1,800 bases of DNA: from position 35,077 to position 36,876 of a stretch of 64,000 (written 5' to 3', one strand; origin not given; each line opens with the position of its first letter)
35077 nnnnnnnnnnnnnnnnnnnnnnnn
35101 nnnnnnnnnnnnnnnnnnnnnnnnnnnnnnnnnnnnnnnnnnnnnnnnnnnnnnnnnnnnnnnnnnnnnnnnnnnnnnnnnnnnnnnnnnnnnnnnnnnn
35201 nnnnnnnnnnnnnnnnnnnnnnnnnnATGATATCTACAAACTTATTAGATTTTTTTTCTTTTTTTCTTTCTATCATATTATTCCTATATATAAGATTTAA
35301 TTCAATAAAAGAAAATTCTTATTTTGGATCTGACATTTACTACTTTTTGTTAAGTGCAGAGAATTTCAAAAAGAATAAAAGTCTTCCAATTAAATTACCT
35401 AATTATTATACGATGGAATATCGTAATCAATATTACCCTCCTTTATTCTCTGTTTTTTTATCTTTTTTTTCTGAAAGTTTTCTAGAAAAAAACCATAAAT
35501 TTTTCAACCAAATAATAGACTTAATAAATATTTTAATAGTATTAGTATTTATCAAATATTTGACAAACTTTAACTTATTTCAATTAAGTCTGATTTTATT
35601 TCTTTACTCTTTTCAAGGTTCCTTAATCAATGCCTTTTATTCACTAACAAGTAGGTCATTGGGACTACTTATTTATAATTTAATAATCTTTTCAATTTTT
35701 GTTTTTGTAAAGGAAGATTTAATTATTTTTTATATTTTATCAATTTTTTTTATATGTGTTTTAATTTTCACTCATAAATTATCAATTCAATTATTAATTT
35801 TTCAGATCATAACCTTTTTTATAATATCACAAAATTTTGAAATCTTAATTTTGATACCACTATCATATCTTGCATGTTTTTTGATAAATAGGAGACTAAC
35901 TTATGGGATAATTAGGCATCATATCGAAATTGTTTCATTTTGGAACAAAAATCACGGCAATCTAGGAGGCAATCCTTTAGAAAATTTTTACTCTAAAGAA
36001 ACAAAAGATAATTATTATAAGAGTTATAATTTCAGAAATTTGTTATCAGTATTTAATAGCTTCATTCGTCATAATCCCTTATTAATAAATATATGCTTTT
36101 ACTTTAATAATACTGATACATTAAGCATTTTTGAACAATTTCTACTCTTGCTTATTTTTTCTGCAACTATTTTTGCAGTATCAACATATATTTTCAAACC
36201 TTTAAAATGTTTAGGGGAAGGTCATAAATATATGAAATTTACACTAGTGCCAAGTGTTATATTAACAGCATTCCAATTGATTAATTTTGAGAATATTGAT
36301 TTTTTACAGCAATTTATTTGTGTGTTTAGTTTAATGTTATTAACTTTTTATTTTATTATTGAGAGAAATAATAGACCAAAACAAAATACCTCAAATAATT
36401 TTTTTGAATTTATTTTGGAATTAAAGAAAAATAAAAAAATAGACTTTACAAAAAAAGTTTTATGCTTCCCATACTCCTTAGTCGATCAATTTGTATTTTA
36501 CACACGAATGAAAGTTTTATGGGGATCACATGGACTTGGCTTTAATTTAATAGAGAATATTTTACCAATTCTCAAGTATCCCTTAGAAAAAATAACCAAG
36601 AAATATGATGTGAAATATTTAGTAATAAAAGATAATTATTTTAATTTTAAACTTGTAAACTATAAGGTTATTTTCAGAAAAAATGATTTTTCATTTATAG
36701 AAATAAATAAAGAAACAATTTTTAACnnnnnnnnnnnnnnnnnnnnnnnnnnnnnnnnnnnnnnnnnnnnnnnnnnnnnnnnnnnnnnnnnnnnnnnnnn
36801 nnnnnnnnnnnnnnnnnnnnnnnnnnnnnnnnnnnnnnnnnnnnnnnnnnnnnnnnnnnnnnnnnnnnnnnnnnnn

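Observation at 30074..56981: Two collinear, diverged ~9 kb blocks inside the island with truncations at opposite ends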

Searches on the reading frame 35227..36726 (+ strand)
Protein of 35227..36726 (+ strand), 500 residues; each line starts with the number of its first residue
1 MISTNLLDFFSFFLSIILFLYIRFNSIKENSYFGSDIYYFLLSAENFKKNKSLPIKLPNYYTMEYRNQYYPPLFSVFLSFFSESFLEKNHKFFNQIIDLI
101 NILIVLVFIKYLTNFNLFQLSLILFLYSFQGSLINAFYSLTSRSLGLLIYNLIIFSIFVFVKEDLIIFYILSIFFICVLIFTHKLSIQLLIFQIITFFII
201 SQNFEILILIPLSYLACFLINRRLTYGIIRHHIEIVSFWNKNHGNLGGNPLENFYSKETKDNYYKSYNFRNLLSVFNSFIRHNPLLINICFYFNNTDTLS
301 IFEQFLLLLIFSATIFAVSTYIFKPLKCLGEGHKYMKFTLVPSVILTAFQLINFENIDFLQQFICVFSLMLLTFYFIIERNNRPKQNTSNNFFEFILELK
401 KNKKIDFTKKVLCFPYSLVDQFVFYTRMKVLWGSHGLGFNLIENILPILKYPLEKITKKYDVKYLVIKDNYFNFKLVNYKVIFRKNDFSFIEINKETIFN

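Call 19: find_related_loci(query=A1, collection=genome_contigs, flank=10000)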
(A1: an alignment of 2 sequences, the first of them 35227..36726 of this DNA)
Query A1 (500 aa) in genome_contigs; peptide patterns used: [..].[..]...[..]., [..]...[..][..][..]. (x = any residue, [..] = any of these).
597 stretches matched a pattern, but none encodes a relative of the query by tblastn (E <= 1e-3).

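Call 20: find_homologous_proteins(query=window:35227-36726:+, max_evalue=0.001)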
Query window:35227-36726:+ (500 aa): 5 proteins with E <= 0.001 among 8000 candidates.
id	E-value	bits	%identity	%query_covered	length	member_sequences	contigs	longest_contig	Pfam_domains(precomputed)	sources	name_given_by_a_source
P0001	1.9e-61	227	34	93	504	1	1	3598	-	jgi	-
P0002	8.4e-48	182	28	88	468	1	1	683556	-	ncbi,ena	-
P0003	2.6e-41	161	27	92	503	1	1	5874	-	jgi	jgi:hypothetical protein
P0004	4.3e-30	124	24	93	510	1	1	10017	-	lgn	-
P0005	3.5e-26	111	26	92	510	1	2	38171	-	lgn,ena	-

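Call 21: find_encoding_contigs(protein=P0002, flank=10000, max_places=3)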
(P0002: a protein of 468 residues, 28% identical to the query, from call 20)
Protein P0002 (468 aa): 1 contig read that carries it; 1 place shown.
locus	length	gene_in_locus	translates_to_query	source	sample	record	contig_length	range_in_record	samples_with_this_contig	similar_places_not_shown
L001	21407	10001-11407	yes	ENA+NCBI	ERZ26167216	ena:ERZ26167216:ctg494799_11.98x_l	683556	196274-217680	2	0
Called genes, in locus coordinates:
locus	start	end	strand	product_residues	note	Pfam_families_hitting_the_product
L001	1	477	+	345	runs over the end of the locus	PF01209:Ubie_methyltran (weak), PF13489:Methyltransf_23 (weak), PF08241:Methyltransf_11, PF08242:Methyltransf_12, PF13649:Methyltransf_25, PF13847:Methyltransf_31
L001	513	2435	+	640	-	PF13522:GATase_6, PF13537:GATase_7, PF00733:Asn_synthase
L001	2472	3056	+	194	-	PF00132:Hexapep (faint), PF14602:Hexapep_2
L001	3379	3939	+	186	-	PF22537:WbmS-like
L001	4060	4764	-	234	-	PF05598:DUF772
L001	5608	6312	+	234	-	PF00534:Glycos_transf_1, PF13692:Glyco_trans_1_4, PF13524:Glyco_trans_1_2 (weak)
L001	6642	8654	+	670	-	PF00664:ABC_membrane, PF00005:ABC_tran, PF02463:SMC_N (faint), PF13555:AAA_29 (weak)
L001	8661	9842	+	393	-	PF04055:Radical_SAM, PF13186:SPASM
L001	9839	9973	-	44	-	-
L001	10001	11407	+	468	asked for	-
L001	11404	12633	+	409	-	PF13439:Glyco_transf_4, PF13579:Glyco_trans_4_4 (weak), PF00534:Glycos_transf_1, PF13692:Glyco_trans_1_4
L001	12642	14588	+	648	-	PF13522:GATase_6, PF13537:GATase_7, PF00733:Asn_synthase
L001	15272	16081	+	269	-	PF02668:TauD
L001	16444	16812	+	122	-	PF08734:GYD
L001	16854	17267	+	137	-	PF03994:DUF350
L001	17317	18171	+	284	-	PF13365:Trypsin_2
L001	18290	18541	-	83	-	PF01695:IstB_IS21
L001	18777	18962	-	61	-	PF01695:IstB_IS21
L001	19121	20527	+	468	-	PF01979:Amidohydro_1, PF07969:Amidohydro_3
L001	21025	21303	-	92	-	PF01527:HTH_Tnp_1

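Call 22: find_encoding_contigs(protein=P0005, flank=10000, max_places=3)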
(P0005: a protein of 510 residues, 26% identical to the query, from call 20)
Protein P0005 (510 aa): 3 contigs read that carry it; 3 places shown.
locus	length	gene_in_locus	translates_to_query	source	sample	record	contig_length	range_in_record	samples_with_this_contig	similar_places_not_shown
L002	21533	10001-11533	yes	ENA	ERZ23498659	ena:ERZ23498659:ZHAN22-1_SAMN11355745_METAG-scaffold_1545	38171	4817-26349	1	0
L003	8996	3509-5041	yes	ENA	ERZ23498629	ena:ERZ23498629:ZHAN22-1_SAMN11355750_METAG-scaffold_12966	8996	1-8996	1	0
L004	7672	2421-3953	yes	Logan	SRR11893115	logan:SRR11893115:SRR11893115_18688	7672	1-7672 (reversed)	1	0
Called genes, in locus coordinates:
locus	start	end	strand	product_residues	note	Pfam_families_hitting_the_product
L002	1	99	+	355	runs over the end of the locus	PF01408:GFO_IDH_MocA, PF03447:NAD_binding_3 (weak), PF22725:GFO_IDH_MocA_C3, PF02894:GFO_IDH_MocA_C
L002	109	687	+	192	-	PF14602:Hexapep_2 (faint), PF25084:LbH_EIF2B (faint), PF25247:LbH_GLGC (faint), PF00132:Hexapep, PF25087:GMPPB_C (weak), PF00132:Hexapep (weak)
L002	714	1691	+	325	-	PF01073:3Beta_HSD, PF01370:Epimerase, PF02719:Polysacc_synt_2, PF04321:RmlD_sub_bind, PF05368:NmrA (weak), PF16363:GDP_Man_Dehyd, PF13460:NAD_binding_10, PF07993:NAD_binding_4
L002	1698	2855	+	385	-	PF01041:DegT_DnrJ_EryC1, PF00155:Aminotran_1_2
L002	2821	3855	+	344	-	PF13489:Methyltransf_23, PF08241:Methyltransf_11, PF08242:Methyltransf_12, PF13649:Methyltransf_25, PF13847:Methyltransf_31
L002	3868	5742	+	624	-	PF13522:GATase_6, PF13537:GATase_7, PF00733:Asn_synthase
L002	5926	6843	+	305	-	PF00551:Formyl_trans_N, PF02911:Formyl_trans_C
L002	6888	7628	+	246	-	PF22537:WbmS-like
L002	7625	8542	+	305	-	PF00551:Formyl_trans_N, PF02911:Formyl_trans_C (weak)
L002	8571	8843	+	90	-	-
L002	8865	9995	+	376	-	PF04055:Radical_SAM, PF13186:SPASM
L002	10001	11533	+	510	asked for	-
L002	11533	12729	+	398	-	PF13439:Glyco_transf_4, PF00534:Glycos_transf_1, PF13692:Glyco_trans_1_4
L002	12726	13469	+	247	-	PF01209:Ubie_methyltran, PF13489:Methyltransf_23, PF13847:Methyltransf_31, PF08241:Methyltransf_11, PF08242:Methyltransf_12, PF13649:Methyltransf_25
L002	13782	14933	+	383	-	PF13524:Glyco_trans_1_2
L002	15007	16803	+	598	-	PF00664:ABC_membrane (weak), PF00005:ABC_tran, PF13555:AAA_29 (faint), PF02463:SMC_N (weak)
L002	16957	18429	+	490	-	PF01943:Polysacc_synt, PF13440:Polysacc_synt_3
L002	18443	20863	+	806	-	PF13439:Glyco_transf_4, PF13579:Glyco_trans_4_4, PF13439:Glyco_transf_4, PF00534:Glycos_transf_1, PF13692:Glyco_trans_1_4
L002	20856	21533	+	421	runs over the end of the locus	PF04932:Wzy_C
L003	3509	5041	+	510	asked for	-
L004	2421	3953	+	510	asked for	-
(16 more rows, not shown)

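Call 33: find_encoding_contigs(protein=P0001, flank=10000, max_places=3)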
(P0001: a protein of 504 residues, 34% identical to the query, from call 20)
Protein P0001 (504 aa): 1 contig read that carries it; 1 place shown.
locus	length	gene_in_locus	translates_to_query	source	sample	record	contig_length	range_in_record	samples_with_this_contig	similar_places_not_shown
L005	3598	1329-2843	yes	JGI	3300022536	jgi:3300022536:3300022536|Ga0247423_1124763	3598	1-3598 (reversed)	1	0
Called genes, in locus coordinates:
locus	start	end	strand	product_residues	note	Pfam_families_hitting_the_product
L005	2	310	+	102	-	?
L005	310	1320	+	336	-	-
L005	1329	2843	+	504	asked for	-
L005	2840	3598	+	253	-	?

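Call 34: find_encoding_contigs(protein=P0004, flank=10000, max_places=3)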
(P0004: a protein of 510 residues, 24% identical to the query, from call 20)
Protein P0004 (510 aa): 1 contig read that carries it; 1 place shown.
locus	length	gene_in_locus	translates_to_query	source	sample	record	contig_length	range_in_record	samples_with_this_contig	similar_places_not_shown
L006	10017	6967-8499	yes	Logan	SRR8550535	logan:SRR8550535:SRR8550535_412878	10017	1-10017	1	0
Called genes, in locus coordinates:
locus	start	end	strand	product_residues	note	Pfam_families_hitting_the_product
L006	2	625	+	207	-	?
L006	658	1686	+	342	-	PF01209:Ubie_methyltran (weak), PF13489:Methyltransf_23, PF08241:Methyltransf_11, PF08242:Methyltransf_12, PF13649:Methyltransf_25, PF13847:Methyltransf_31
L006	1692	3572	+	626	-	PF13522:GATase_6, PF13537:GATase_7, PF00733:Asn_synthase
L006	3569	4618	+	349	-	-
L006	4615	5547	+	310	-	PF00551:Formyl_trans_N, PF02911:Formyl_trans_C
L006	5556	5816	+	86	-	-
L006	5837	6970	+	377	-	PF04055:Radical_SAM, PF13186:SPASM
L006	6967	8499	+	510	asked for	-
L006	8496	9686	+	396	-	PF13439:Glyco_transf_4, PF13579:Glyco_trans_4_4, PF00534:Glycos_transf_1, PF13692:Glyco_trans_1_4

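Call 38: search_protein_representatives(alignment_id=A2)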
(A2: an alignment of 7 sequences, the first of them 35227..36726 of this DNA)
Query: 7 sequences, 502 profile positions. Proteins with E-value up to 0.001 (for the whole library): 1449; up to 1e-10: 857; up to 1e-30: 307. The best 150 are listed.
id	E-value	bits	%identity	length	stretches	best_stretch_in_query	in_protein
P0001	1.3e-200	684.1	-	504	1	5-501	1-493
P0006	1.6e-160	551.9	-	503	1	15-501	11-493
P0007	7.8e-139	480.3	-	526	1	16-500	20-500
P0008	1.4e-136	472.9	-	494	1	13-499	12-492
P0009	2.3e-136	472.1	-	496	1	15-500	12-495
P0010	1.1e-131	456.8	-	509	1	8-500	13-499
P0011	4.5e-129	448.1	-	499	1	11-501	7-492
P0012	5.9e-129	447.7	-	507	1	5-501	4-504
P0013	1.5e-128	446.4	-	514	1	7-501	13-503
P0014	2.9e-128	445.4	-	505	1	13-500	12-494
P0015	4.6e-128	444.8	-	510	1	16-501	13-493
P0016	4.8e-128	444.7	-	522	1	13-499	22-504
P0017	2.2e-127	442.6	-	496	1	4-500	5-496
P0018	2.6e-127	442.3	-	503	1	9-499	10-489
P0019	1.6e-126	439.7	-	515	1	14-501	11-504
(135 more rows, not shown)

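Call 84: search_protein_families(library=pfam, alignment_id=A2, max_evalue=1)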
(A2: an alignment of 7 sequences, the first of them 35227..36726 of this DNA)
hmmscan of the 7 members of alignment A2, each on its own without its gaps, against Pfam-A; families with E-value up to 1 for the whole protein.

A. member 1, window:35227-36726:+ (500 aa): 3 families
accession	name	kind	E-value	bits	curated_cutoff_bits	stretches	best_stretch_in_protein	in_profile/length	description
PF04577.19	Glyco_transf_61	-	0.071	13.8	27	1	334-439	36-124/137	Glycosyltransferase 61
PF06024.17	Orf78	-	0.16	12.7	29.4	1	362-392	70-100/101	Orf78 (ac78)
PF12687.12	DUF3801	-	0.28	11.6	24.1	1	453-490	49-84/131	Protein of unknown function (DUF3801)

B. families by the number of members that match (of 7 scanned): 5 families
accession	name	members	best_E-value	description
PF04577.19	Glyco_transf_61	1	0.071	Glycosyltransferase 61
PF06024.17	Orf78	1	0.16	Orf78 (ac78)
PF07406.16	NICE-3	1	0.18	NICE-3 protein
PF13630.11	SdpI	1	0.24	SdpI/YfhL protein family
PF12687.12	DUF3801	1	0.28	Protein of unknown function (DUF3801)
